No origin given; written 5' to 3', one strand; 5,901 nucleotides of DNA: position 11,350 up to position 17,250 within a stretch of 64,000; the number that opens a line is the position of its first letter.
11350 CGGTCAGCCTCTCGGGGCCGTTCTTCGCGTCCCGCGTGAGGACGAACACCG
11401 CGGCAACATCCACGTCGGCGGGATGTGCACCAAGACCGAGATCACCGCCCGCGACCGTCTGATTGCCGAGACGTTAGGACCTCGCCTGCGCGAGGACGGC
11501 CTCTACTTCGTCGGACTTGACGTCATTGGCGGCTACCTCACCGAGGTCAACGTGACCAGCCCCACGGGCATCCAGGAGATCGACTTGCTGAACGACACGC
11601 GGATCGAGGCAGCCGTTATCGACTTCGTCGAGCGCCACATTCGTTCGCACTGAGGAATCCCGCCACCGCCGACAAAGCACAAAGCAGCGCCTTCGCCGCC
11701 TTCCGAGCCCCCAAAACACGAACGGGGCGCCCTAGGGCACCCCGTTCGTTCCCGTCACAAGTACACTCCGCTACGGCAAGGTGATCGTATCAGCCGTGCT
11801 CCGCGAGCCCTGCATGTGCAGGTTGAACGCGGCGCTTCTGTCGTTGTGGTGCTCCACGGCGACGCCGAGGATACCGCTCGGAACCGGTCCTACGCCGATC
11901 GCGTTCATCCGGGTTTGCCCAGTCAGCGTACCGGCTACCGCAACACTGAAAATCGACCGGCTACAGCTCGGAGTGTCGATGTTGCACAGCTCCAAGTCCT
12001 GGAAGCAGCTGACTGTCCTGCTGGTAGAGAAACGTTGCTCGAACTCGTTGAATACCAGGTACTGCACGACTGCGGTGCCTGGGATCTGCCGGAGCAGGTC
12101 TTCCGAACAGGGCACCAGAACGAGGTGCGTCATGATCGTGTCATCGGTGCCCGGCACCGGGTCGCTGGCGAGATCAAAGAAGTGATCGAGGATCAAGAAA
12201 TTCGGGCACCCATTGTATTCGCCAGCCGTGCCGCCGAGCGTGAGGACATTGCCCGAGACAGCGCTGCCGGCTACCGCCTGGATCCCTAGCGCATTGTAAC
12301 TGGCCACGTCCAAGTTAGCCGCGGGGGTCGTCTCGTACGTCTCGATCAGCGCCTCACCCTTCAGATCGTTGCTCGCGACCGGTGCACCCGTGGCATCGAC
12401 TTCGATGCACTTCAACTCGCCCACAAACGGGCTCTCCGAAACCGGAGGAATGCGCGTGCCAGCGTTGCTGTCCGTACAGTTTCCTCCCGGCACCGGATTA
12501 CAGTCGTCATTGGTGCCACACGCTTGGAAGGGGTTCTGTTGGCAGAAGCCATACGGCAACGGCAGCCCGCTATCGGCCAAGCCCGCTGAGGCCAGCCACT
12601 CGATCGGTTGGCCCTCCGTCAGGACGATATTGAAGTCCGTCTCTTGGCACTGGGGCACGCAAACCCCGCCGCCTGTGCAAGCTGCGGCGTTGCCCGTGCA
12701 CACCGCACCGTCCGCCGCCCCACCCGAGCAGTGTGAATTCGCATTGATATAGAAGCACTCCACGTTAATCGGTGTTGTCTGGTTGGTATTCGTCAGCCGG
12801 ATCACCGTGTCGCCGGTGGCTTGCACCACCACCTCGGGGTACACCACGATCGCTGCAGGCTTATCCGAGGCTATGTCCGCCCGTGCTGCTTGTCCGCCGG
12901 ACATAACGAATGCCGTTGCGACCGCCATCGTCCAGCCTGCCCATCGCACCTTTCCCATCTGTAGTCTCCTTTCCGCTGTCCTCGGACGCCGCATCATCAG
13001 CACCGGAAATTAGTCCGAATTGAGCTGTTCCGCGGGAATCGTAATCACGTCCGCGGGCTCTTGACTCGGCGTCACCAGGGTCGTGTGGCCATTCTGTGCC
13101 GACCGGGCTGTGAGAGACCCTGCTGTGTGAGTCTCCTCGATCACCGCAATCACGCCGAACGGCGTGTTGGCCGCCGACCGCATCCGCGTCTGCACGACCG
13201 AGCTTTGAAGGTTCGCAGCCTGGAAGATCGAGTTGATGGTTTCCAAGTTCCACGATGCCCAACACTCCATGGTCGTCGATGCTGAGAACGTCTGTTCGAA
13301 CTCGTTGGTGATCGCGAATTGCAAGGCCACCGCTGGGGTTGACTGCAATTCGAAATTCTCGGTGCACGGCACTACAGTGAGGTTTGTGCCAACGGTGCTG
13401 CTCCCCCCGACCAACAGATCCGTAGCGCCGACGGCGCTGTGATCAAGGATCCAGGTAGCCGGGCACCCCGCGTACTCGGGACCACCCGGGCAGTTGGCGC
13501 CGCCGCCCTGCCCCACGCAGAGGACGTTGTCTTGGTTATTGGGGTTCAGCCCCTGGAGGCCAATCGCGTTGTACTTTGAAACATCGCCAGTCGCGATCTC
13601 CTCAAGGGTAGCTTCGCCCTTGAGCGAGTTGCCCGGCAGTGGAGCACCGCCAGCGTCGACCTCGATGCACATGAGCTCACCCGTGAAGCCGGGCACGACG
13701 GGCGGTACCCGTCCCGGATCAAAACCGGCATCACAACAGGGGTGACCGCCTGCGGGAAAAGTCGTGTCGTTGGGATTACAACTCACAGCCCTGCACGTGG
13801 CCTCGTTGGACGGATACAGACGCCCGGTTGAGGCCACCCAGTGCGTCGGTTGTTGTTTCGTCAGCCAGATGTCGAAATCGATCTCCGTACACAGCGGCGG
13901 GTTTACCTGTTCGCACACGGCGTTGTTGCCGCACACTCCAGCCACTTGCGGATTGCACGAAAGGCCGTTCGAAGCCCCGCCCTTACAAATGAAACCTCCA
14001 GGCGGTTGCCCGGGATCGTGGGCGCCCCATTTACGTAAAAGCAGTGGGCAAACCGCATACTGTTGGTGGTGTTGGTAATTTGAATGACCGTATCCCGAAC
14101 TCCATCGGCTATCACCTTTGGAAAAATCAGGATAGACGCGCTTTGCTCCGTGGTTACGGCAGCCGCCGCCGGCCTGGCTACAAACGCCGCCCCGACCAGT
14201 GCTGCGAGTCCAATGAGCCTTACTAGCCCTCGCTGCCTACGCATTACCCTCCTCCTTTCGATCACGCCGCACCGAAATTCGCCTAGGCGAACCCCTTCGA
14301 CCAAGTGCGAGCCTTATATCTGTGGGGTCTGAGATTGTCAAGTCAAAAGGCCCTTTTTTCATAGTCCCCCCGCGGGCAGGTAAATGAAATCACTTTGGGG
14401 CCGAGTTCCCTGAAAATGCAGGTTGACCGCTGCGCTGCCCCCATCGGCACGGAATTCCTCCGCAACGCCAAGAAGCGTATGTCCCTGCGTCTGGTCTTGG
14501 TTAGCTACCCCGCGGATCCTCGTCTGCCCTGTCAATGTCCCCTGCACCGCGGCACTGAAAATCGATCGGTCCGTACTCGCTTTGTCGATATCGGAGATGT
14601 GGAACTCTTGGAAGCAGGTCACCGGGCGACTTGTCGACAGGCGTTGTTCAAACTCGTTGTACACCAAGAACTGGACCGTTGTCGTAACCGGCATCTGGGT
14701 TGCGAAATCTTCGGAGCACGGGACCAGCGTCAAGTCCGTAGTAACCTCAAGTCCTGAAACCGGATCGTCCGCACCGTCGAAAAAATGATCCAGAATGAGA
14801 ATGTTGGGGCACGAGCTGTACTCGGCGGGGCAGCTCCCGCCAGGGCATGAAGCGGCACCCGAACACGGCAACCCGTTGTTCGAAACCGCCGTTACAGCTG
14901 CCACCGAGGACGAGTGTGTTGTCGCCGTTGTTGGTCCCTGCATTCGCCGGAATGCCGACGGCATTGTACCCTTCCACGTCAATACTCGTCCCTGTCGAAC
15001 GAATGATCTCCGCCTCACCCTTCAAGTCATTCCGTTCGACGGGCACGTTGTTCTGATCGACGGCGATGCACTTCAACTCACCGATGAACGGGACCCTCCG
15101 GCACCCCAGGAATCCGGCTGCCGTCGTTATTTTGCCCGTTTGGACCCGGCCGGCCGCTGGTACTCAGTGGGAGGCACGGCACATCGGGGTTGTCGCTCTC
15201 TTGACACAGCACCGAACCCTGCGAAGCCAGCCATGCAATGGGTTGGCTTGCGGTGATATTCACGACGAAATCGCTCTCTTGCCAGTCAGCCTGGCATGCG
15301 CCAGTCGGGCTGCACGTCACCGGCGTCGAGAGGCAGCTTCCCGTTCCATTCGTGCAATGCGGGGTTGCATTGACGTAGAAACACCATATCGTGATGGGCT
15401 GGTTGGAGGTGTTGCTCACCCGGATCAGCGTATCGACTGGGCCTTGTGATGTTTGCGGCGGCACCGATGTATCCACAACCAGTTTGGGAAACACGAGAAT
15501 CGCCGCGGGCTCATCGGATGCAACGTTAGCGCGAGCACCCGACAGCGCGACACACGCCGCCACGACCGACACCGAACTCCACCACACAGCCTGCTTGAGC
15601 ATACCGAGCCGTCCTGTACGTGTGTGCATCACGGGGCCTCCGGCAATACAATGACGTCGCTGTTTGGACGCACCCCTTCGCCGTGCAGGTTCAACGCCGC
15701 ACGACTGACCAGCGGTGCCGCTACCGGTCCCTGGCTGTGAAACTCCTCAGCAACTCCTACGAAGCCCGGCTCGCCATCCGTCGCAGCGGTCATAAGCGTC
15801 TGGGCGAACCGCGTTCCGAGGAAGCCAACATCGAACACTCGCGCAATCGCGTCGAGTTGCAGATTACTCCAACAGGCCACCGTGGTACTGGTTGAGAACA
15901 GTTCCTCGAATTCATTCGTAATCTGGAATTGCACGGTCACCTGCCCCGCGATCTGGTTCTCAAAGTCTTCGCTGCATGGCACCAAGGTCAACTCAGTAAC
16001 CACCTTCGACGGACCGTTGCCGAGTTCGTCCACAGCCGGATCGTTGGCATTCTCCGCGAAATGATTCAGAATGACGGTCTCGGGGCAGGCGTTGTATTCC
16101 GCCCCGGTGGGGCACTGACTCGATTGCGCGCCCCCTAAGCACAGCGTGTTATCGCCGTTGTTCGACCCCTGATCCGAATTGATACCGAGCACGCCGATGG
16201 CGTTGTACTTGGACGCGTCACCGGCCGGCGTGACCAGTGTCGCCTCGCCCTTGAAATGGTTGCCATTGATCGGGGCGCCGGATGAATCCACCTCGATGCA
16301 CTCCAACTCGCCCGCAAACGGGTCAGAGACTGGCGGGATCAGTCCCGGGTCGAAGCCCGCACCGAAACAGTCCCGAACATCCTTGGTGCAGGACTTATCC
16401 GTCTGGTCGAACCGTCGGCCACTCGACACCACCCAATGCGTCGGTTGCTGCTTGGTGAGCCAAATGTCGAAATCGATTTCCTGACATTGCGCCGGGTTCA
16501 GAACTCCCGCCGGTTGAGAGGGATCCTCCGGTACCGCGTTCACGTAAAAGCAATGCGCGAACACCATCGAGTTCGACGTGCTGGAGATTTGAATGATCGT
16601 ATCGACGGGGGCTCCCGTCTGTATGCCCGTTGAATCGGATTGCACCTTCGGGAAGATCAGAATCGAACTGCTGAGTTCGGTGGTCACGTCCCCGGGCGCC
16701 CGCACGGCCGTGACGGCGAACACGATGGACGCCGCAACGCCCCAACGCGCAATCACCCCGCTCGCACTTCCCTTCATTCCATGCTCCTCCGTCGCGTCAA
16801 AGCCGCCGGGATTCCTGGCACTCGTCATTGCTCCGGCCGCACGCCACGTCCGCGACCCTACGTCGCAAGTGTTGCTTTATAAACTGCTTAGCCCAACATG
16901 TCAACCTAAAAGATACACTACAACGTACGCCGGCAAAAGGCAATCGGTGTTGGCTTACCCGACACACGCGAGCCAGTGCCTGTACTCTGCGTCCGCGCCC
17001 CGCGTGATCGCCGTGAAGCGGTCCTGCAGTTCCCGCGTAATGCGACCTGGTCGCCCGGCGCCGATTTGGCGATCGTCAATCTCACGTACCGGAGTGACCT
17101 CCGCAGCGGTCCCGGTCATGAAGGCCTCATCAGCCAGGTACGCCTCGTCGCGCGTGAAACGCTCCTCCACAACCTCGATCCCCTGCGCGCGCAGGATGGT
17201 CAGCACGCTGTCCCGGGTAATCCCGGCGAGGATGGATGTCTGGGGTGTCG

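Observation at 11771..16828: Operon of four tandem paralogs of an unrecognised secreted cysteine-rich protein family, two copies frameshifted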

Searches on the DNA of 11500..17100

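Call 77: search_rna_families(source=window, start=11500, end=17100, threshold=evalue, max_evalue=1)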
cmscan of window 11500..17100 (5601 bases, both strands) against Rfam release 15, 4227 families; matches with E-value up to 1: 0.
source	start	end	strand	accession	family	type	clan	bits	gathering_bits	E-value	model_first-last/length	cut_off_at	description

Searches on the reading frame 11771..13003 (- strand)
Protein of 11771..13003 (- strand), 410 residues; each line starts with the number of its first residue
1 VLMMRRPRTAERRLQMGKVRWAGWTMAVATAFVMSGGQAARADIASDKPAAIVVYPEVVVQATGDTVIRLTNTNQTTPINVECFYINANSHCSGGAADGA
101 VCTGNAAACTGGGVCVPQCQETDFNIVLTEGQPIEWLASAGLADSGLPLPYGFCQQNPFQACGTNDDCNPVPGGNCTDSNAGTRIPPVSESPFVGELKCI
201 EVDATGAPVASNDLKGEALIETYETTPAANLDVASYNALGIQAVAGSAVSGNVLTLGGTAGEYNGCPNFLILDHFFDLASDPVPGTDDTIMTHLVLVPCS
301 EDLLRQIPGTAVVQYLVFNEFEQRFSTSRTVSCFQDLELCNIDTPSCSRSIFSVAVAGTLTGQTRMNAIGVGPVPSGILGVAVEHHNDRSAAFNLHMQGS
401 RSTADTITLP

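Call 3: search_protein_families(library=pfam, proteins=[window:11771-13003:-], max_evalue=1)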
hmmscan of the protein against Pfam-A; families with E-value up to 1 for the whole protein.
window:11771-13003:- (410 aa): 1 family
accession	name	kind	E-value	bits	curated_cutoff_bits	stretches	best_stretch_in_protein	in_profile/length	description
PF18313.7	TLP1_add_C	-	0.22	11.9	26.1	1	201-227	5-30/83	Thiolase-like protein type 1 additional C-terminal domain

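Call 4: search_protein_families(library=ncbifam, proteins=[window:11771-13003:-], max_evalue=1)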
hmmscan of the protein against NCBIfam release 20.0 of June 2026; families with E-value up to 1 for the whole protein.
window:11771-13003:- (410 aa): 0 families

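Call 36: list_cluster_members(proteins=[P0001, window:11771-12958:-])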
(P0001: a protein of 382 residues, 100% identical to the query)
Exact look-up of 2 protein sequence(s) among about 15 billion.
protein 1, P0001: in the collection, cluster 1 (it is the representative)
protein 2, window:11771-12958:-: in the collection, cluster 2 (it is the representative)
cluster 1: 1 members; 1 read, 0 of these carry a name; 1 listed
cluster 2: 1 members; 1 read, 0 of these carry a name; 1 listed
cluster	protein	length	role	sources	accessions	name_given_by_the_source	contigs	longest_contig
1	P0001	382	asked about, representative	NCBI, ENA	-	-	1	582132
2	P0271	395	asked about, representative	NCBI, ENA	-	-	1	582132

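Call 47: find_homologous_proteins(query=window:11771-12958:-)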
Query window:11771-12958:- (395 aa): 1404 proteins with E <= 0.001 among 8000 candidates; the best 120 are listed.
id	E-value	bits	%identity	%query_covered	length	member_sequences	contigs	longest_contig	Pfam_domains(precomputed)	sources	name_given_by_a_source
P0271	2.9e-265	897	100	100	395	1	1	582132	-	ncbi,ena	-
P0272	6.2e-205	699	81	100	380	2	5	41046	-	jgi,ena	jgi:hypothetical protein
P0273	8.8e-180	616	70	100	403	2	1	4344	-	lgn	-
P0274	6.2e-174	596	67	100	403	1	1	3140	-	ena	-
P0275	1.9e-173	595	67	100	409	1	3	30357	-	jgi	jgi:hypothetical protein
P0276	2.4e-172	591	67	100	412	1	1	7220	-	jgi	jgi:hypothetical protein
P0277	3.2e-171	588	66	100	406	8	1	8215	-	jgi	jgi:hypothetical protein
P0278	8.0e-171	586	68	100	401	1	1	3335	-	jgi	-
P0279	9.9e-171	586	64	100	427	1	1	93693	-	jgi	jgi:hypothetical protein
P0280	1.0e-168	579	66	100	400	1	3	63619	-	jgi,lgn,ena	jgi:hypothetical protein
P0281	2.0e-168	578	67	100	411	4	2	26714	-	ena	-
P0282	4.0e-167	574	66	100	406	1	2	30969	-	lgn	-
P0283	2.5e-166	571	66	100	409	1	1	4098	-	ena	-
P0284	5.3e-166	570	65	100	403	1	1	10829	-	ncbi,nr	ncbi:MAG: hypothetical protein HY270_11255 [Deltaproteobacteria bacterium]|nr:hypothetical protein [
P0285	2.4e-165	568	63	100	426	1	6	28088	-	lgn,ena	-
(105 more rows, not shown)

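Call 48: find_encoding_contigs(protein=P0272, flank=10000, max_places=3)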
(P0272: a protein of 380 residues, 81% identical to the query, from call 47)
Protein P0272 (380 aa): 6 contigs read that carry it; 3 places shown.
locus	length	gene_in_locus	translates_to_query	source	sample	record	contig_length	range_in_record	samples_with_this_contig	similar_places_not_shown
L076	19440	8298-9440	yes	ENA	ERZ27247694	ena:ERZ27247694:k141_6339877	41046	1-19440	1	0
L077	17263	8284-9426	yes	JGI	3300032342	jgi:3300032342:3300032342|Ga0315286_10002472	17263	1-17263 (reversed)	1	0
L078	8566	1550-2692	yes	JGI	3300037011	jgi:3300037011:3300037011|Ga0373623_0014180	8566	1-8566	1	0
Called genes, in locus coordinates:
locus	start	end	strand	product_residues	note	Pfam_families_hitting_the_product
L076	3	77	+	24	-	?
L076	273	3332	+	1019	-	PF03710:GlnE, PF08335:GlnD_UR_UTase, PF10335:DUF294_C (faint), PF03710:GlnE, PF08335:GlnD_UR_UTase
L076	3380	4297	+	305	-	PF01063:Aminotran_4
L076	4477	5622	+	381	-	-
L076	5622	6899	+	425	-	-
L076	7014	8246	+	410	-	-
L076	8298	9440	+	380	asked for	-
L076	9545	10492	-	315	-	PF02951:GSH-S_N, PF02955:GSH-S_ATP, PF08443:RimK (weak)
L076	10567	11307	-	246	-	PF20260:PUA_4 (weak), PF04452:Methyltrans_RNA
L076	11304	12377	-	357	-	PF06325:PrmA, PF05175:MTS, PF13489:Methyltransf_23 (faint), PF08241:Methyltransf_11 (weak), PF13649:Methyltransf_25, PF13847:Methyltransf_31 (weak)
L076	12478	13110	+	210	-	PF03009:GDPD, PF13653:GDPD_2 (weak)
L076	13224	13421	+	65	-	PF01165:Ribosomal_S21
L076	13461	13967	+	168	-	PF02674:Colicin_V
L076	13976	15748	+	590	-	PF01807:Zn_ribbon_DnaG, PF08275:DNAG_N, PF01751:Toprim, PF13155:Toprim_2, PF13362:Toprim_3 (weak), PF13662:Toprim_4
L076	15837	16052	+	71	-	-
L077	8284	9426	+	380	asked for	-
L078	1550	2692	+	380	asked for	-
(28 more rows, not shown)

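Call 63: search_protein_families(library=phrogs, proteins=[window:11771-12958:-], max_evalue=0.1)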
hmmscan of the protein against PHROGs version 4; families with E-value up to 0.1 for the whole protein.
window:11771-12958:- (395 aa): 0 families

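Call 64: predict_structure(alignment_id=A2)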
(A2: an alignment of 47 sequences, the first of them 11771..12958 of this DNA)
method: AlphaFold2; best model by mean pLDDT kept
length: 395 residues; sequences in the alignment: 47
mean_pLDDT: 87.0   pTM: 0.86
mean pLDDT of the five models: 87.0, 86.3, 85.7, 82.1, 80.1
residues with pLDDT >= 90: 263; 70-90: 89; 50-70: 16; < 50: 27
segments of 3 or more residues with pLDDT < 50: 1-27
pLDDT, mean of each block of 10 residues (from residue 1): 33 35 44 88 94 94 94 95 92 94 93 91 93 89 89 83 91 95 94 91 88 78 91 76 87 95 89 93 94 95 93 95 94 94 94 92 95 91 89 90
secondary structure, 60 per line:
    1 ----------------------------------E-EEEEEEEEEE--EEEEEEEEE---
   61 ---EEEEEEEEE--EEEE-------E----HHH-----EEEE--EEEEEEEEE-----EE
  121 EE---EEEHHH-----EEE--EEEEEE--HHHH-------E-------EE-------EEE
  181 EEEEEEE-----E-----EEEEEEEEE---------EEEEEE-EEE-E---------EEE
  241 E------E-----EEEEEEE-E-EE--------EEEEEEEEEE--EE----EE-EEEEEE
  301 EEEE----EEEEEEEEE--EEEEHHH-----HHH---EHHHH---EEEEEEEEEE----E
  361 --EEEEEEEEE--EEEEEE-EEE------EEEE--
elements in order: E37-46 E49-57 E64-72 E75-78 E99-102 E105-113 E119-122 E126-128 E137-139 E142-147 H150-153 E178-187 E199-207 E217-222 E224-226 E238-241 E254-260 E274-283 E295-304 E309-317 E320-323 H339-342 E346-355 E363-371 E374-379 E381-383 E390-393

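Call 66: fold_search(model_id=the predicted structure, library=pdb)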
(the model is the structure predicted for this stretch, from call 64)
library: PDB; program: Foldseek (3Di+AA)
matches with E <= 10: 802; with E <= 0.001: 0
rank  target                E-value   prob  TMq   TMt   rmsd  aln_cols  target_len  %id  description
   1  7vrn_A                1.4e-03  0.12  0.10  0.10  26.2       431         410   10  Structure of infectious bursal disease virus Gt strain (released 2022-03-30)
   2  7k6v_DA               1.5e-03  0.30  0.15  0.12  23.5       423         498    8  Crystal Structure of Virus-like Particles of GII.4 Norovirus Houston virus (HOV) (released 2022-03-02)
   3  7k6v_AA               1.8e-03  0.35  0.16  0.13  23.9       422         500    7  Crystal Structure of Virus-like Particles of GII.4 Norovirus Houston virus (HOV) (released 2022-03-02)
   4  4kty_B                2.7e-03  0.33  0.12  0.08  21.2       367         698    7  Fibrin-stabilizing factor with a bound ligand (released 2013-12-04)
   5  1nc7_B                2.8e-03  1.00  0.23  0.69   5.3       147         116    9  Crystal Structure of Thermotoga maritima 1070 (released 2003-07-01)
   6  8cs9_X                3.0e-03  0.33  0.13  0.09  21.7       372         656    8  Composite reconstruction of Class 1 of the erythrocyte ankyrin-1 complex (released 2022-07-20)
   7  7k6v_BA               3.0e-03  0.25  0.15  0.12  22.8       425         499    8  Crystal Structure of Virus-like Particles of GII.4 Norovirus Houston virus (HOV) (released 2022-03-02)
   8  1nc7_D                3.1e-03  1.00  0.23  0.69   5.2       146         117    8  Crystal Structure of Thermotoga maritima 1070 (released 2003-07-01)
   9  5mhn_B                3.5e-03  0.38  0.13  0.08  20.7       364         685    7  FXIIIa in complex with the inhibitor ZED2360 (released 2017-12-20)
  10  7n6y_B                5.9e-03  0.10  0.11  0.09  23.2       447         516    9  Mouse norovirus (MNV-1) capsid at pH 5.0 (released 2021-09-08)
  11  8wg6                  6.2e-03  0.25  0.15  0.15  22.8       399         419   10  Crystal structure of major pilin PilB from Streptococcus sanguinis - SeMet derivative (released 2025-03-26)
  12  1nc7_A                6.9e-03  1.00  0.22  0.68   5.3       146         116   10  Crystal Structure of Thermotoga maritima 1070 (released 2003-07-01)
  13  6arm_B                6.9e-03  0.30  0.11  0.20  14.2       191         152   12  F9 pilus adhesin FmlH lectin domain from E. coli UTI89 co-crystallized with o-nitrophenyl beta-galactoside (ONPG) (released 2018-02-28)
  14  1qrk_A                7.3e-03  0.25  0.13  0.08  19.9       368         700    6  HUMAN FACTOR XIII WITH STRONTIUM BOUND IN THE ION SITE (released 1999-07-02)
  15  1ggt_A                9.0e-03  0.21  0.12  0.08  20.1       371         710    7  THREE-DIMENSIONAL STRUCTURE OF A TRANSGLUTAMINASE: HUMAN BLOOD COAGULATION FACTOR XIII (released 1995-07-31)
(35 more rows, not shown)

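Call 71: fold_search(model_id=the predicted structure, library=viral)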
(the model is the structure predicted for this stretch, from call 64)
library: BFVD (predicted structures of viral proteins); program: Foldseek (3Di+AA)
matches with E <= 10: 1009; with E <= 0.001: 7
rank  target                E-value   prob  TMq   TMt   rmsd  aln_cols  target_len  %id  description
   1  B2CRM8                3.6e-05  0.63  0.15  0.15  23.7       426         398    9  Uncharacterized protein [Betalipothrixvirus uzonense]
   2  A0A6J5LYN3            2.8e-04  0.66  0.16  0.08  23.0       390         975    7  Uncharacterized protein [uncultured Caudovirales phage]
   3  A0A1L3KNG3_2          7.3e-04  0.33  0.15  0.07  25.1       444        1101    8  (no name in the UniProt tables at hand)
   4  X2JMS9                8.1e-04  0.06  0.07  0.04  26.5       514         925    6  Minor structural protein [Bacillus phage Bcp1]
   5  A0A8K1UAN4            8.6e-04  0.23  0.13  0.12  25.2       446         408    9  Putative polyprotein (Fragment) [Biomphalaria pfeifferi virus]
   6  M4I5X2                9.1e-04  0.60  0.16  0.19  23.5       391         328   10  Coat protein (Fragment) [Tobacco ringspot virus]
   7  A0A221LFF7            9.6e-04  0.47  0.14  0.14  21.7       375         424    7  Putative structural protein [Barns Ness breadcrumb sponge hepe-like virus 3]
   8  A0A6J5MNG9            1.1e-03  0.30  0.15  0.16  20.4       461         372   10  Uncharacterized protein [uncultured Caudovirales phage]
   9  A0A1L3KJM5            1.5e-03  0.38  0.13  0.15  22.7       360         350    9  (no name in the UniProt tables at hand)
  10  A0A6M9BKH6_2          1.5e-03  0.21  0.13  0.05  24.3       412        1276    9  Uncharacterized protein (Fragment) [Trichosanthes kirilowii picorna-like virus]
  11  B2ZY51                1.6e-03  0.33  0.16  0.07  25.9       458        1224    9  Peptidase S74 domain-containing protein [Ralstonia phage phiRSL1]
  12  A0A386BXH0            1.6e-03  0.25  0.16  0.10  26.0       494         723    7  Genome polyprotein (Fragment) [Rhinovirus A]
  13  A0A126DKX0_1          1.6e-03  0.13  0.11  0.05  42.6       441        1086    8  (no name in the UniProt tables at hand)
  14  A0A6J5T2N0            2.2e-03  0.30  0.15  0.09  27.4       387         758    9  Uncharacterized protein [uncultured Caudovirales phage]
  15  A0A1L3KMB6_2          2.3e-03  0.09  0.10  0.04  25.9       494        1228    9  (no name in the UniProt tables at hand)
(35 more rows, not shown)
